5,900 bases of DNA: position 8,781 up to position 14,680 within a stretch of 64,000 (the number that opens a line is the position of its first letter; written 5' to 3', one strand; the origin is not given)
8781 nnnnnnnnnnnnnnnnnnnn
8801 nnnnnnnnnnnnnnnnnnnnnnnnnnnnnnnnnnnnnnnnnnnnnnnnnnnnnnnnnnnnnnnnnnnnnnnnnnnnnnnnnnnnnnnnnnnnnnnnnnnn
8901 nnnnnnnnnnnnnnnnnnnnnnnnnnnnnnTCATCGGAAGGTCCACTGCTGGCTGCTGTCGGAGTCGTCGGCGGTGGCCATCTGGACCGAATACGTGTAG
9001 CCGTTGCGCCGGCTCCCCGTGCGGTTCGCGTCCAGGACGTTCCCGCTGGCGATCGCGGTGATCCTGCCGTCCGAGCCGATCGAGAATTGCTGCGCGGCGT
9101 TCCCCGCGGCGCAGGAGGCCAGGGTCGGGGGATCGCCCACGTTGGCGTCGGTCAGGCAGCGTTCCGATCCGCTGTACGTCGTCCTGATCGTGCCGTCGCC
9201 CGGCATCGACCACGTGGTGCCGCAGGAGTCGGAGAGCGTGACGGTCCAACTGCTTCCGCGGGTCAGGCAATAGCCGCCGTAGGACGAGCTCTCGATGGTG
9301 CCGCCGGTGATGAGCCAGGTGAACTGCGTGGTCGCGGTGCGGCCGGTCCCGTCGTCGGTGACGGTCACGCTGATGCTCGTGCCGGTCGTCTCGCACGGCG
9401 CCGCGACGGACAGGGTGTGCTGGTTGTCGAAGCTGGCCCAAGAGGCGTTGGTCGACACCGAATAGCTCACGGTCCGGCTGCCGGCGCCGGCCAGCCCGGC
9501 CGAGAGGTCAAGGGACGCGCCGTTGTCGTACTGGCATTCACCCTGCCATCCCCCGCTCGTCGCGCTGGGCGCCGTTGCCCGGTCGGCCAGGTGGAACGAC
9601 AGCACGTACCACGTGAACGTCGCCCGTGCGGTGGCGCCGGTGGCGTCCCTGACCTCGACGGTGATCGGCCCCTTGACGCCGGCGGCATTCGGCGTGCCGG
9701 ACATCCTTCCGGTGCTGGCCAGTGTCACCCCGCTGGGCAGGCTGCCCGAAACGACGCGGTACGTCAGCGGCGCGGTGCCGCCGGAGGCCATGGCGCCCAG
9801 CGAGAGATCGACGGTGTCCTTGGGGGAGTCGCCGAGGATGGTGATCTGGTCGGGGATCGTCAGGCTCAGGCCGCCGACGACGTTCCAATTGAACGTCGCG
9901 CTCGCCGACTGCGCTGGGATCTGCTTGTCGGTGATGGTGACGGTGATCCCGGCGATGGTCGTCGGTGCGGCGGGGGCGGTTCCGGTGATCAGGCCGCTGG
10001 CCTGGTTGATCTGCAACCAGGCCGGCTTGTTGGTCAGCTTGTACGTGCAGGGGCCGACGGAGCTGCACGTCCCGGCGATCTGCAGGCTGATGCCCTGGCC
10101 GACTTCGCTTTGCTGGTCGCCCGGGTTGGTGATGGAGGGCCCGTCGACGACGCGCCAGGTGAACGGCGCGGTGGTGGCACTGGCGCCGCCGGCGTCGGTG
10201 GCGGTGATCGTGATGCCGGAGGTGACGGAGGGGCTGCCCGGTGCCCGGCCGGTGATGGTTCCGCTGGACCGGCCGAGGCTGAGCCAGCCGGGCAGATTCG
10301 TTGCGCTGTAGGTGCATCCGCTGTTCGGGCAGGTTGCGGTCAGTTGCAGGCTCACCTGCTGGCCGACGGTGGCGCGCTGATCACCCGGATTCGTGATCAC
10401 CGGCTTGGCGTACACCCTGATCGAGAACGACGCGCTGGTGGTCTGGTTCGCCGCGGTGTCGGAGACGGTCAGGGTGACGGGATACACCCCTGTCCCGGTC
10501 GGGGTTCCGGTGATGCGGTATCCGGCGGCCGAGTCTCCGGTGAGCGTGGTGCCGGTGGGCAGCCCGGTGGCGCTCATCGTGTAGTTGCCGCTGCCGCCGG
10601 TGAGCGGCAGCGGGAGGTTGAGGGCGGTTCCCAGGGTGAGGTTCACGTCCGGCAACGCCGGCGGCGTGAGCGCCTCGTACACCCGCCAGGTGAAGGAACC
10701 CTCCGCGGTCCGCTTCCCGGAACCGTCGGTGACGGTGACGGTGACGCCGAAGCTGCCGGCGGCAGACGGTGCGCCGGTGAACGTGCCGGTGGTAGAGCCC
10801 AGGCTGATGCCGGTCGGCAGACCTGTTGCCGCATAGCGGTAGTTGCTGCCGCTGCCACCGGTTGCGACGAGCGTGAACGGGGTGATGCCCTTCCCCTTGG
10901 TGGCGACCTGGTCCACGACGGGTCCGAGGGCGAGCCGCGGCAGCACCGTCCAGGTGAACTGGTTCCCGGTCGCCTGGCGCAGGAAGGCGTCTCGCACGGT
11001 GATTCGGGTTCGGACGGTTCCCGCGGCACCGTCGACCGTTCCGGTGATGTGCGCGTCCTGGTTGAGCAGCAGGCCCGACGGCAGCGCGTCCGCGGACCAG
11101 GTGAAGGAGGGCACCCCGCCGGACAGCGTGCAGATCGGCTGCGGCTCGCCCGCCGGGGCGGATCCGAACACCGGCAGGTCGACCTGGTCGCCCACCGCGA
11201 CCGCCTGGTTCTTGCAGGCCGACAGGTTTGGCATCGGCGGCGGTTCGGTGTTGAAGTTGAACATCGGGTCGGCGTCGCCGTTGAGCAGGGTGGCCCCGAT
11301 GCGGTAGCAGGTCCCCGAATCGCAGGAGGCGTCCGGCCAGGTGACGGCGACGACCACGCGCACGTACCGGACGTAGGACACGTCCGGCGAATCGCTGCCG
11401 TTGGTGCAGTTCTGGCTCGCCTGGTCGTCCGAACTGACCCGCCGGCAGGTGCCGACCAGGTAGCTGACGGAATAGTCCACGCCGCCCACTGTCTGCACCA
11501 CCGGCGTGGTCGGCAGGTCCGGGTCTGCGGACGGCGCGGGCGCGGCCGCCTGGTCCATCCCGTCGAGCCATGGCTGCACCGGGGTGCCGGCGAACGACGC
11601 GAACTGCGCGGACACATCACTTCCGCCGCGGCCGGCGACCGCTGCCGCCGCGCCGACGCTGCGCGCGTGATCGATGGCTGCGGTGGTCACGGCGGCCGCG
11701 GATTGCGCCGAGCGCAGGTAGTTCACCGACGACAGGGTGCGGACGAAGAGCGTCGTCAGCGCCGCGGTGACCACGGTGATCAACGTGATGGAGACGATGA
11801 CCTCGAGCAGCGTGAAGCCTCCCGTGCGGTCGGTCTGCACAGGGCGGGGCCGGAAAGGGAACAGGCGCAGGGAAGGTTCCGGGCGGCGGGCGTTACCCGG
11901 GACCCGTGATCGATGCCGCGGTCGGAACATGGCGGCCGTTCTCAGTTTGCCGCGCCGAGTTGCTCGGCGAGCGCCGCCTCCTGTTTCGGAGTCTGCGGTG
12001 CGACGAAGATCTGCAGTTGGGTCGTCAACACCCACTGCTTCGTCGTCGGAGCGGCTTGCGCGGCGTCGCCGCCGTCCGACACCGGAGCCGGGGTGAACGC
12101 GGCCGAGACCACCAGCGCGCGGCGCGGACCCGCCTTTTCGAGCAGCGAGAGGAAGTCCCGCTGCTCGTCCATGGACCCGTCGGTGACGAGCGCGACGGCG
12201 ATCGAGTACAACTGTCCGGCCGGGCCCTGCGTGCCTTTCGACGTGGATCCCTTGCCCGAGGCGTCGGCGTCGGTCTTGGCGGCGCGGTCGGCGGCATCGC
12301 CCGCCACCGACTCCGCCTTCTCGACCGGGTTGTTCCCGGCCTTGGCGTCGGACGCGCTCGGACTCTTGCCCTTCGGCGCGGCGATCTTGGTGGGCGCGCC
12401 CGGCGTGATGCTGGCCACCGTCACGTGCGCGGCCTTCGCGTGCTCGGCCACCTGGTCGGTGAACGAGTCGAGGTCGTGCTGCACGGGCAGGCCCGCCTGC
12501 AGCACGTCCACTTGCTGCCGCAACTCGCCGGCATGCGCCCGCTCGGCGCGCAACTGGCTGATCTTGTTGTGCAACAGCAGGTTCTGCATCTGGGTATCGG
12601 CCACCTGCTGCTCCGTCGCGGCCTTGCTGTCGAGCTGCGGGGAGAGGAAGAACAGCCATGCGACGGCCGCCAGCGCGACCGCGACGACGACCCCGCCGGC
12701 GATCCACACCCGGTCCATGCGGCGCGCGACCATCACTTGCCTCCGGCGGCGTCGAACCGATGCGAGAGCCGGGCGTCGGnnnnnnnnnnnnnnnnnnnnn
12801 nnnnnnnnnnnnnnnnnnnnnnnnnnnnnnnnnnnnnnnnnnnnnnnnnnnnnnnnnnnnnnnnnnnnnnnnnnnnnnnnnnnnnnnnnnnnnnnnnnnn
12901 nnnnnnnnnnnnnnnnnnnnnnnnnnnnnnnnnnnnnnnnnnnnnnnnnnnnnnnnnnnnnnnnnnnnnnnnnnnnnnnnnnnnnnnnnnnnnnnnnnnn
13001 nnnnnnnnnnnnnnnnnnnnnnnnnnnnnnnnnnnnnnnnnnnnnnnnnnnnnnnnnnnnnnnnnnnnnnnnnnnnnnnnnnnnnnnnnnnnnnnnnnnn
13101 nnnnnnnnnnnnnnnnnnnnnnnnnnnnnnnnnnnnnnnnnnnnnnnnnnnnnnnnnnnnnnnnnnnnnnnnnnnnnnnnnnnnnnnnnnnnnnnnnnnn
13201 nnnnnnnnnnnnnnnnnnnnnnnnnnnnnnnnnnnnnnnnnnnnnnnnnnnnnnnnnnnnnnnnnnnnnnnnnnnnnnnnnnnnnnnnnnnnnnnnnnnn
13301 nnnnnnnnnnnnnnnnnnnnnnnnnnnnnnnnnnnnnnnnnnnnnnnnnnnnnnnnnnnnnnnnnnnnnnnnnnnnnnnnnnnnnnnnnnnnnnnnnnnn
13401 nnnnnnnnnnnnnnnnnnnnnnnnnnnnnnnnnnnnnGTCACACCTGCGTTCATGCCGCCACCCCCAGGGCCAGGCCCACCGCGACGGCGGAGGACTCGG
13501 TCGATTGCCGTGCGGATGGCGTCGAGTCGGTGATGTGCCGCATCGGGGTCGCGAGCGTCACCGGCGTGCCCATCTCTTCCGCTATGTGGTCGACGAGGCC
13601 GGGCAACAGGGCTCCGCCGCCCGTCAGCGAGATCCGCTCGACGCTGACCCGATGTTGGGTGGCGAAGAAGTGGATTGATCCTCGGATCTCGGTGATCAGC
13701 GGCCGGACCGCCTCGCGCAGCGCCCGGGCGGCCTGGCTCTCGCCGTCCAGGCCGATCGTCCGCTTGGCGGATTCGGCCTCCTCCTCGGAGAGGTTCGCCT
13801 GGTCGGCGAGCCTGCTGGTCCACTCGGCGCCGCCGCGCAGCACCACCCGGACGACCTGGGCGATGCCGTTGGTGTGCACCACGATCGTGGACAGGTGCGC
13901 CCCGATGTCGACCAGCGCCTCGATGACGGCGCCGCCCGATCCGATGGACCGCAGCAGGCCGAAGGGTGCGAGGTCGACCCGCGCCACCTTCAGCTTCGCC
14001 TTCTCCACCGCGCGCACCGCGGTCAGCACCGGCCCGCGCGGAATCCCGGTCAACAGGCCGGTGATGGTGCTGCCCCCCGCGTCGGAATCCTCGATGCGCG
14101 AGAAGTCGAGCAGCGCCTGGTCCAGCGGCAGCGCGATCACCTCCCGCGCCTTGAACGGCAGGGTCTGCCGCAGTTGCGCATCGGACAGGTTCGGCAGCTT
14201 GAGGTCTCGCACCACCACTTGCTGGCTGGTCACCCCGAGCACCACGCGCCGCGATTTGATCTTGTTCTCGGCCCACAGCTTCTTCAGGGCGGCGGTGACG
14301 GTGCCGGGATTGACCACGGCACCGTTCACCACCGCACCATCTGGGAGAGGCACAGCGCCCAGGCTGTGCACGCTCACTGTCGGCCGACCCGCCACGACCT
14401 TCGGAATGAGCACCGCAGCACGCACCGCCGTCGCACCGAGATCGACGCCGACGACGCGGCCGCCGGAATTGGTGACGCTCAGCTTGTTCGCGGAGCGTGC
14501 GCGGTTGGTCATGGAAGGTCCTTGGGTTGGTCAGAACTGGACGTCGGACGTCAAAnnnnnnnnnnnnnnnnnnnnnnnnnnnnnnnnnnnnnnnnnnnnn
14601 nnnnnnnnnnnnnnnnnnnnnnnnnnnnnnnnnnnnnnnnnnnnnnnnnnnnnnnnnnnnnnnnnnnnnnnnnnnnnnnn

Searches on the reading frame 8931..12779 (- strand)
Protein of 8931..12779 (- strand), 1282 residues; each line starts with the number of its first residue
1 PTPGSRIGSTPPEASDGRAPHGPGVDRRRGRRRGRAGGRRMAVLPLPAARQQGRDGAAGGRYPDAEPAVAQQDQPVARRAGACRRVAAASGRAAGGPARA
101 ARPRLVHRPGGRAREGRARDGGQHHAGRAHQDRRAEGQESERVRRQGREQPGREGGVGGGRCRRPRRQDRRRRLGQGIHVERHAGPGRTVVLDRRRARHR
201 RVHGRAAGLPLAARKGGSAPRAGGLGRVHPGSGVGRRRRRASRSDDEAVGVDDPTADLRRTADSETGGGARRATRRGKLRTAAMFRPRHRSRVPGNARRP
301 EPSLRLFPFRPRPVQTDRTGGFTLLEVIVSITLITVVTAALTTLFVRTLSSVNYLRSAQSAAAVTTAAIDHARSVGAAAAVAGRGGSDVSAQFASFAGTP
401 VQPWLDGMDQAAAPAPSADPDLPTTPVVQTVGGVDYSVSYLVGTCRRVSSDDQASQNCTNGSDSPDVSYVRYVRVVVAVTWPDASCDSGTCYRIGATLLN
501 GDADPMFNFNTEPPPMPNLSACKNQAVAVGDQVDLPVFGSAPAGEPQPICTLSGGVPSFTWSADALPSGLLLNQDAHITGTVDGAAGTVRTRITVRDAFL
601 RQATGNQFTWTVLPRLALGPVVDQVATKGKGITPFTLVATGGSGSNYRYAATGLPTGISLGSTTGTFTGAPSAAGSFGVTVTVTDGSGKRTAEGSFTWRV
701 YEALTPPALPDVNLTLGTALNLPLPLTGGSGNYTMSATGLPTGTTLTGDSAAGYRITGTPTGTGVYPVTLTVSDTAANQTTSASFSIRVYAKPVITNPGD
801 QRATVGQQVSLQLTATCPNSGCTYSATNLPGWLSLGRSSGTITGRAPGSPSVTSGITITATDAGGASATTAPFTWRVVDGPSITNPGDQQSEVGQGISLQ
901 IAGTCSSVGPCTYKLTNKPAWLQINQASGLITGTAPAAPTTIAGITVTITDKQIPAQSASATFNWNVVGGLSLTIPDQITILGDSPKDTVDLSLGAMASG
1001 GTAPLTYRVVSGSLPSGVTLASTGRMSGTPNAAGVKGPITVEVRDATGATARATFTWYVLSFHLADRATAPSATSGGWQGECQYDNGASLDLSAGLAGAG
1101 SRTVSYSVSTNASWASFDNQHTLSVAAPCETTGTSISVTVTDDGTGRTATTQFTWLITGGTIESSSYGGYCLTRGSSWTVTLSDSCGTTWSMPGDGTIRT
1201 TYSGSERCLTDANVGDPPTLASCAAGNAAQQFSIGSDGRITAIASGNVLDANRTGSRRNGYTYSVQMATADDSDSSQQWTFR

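Call 56: search_protein_families(library=pfam, proteins=[window:8931-12779:-], max_evalue=0.001)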
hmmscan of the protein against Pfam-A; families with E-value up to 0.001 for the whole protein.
window:8931-12779:- (1282 aa): 3 families
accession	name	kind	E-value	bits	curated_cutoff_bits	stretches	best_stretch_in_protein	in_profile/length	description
PF05345.18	He_PIG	-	3.2e-58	194.6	24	6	793-877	2-95/96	Putative Ig domain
PF00652.28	Ricin_B_lectin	-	5.4e-12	46.4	29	1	1167-1279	9-126/126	Ricin-type beta-trefoil lectin domain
PF07963.17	N_methyl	-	4e-05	23.5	21.2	1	320-341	5-26/27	Prokaryotic N-terminal methylation motif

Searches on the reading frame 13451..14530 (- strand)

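Call 56: search_protein_families(library=pfam, proteins=[window:13451-14530:-], max_evalue=0.001)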
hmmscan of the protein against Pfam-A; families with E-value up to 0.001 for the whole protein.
window:13451-14530:- (359 aa): 2 families
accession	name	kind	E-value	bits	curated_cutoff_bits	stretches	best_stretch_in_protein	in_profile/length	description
PF11104.14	PilM_2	-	1.2e-41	143.3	27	1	28-355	1-337/340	Type IV pilus assembly protein PilM;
PF14450.12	FtsA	-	4.9e-10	40.3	31.8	1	205-338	1-114/127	Cell division protein FtsA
